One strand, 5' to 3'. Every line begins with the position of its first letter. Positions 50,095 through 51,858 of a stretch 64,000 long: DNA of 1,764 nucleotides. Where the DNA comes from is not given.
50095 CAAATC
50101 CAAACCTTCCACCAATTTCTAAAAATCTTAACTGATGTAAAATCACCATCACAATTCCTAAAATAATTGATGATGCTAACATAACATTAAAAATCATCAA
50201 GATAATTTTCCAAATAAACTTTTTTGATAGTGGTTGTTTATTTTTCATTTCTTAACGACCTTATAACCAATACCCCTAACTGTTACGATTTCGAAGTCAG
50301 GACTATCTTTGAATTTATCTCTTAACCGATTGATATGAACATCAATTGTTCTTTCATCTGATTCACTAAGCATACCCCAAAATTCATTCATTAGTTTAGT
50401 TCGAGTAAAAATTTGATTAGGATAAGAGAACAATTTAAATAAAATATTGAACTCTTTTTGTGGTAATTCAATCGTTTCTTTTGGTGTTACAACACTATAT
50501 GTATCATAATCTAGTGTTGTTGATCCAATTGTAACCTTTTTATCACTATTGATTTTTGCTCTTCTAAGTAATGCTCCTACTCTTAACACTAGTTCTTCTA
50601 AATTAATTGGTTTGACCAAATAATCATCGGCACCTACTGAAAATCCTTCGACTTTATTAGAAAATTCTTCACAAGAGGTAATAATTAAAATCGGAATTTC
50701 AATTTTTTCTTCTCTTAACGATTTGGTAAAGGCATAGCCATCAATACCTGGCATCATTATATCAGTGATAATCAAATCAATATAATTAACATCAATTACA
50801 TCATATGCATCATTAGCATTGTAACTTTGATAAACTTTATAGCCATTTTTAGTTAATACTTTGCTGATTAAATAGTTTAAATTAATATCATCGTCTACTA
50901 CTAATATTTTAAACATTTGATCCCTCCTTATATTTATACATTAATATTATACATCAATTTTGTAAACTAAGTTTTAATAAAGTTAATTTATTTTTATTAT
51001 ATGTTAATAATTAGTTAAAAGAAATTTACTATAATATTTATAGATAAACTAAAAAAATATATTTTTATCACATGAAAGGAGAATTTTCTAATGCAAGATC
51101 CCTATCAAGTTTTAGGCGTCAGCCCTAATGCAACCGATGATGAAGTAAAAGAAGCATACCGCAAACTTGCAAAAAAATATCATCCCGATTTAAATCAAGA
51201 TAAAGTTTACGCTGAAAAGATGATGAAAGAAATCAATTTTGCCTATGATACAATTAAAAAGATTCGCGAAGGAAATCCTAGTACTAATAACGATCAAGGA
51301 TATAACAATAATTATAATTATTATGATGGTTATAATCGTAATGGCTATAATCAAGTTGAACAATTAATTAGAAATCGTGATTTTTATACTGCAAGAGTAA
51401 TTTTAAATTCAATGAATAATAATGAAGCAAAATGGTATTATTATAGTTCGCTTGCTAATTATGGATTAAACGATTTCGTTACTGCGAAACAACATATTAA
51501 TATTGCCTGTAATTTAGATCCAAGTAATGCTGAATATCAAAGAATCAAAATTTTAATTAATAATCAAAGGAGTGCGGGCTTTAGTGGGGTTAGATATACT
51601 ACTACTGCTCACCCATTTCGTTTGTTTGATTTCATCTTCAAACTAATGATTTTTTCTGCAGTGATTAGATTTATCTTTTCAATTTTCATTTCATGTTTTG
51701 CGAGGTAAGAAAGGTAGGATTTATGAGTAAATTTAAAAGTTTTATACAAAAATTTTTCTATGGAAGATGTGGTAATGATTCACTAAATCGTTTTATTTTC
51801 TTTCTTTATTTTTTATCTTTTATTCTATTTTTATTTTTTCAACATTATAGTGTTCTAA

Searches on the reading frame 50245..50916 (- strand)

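Call 71: search_protein_families(library=pfam, proteins=[window:50245-50916:-], max_evalue=0.0001)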
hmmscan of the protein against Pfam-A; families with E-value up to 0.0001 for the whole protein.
window:50245-50916:- (223 aa): 2 families
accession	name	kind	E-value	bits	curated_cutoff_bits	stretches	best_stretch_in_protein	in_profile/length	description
PF00072.30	Response_reg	-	7e-27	94.2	30.2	1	4-113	1-110/111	Response regulator receiver domain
PF00486.34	Trans_reg_C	-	6.1e-22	77.9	26.2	1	147-219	2-76/77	Transcriptional regulatory protein, C terminal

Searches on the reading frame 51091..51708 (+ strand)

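Call 71: search_protein_families(library=pfam, proteins=[window:51091-51708:+], max_evalue=0.0001)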
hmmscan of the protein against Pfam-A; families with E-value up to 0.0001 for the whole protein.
window:51091-51708:+ (205 aa): 2 families
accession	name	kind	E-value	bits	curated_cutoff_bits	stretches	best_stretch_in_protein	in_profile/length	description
PF00226.36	DnaJ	-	4.9e-19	68.6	27.8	1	3-56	1-54/63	DnaJ domain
PF14853.12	Fis1_TPR_C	-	1.8e-05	25.3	25.3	1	116-159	4-47/53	Fis1 C-terminal tetratricopeptide repeat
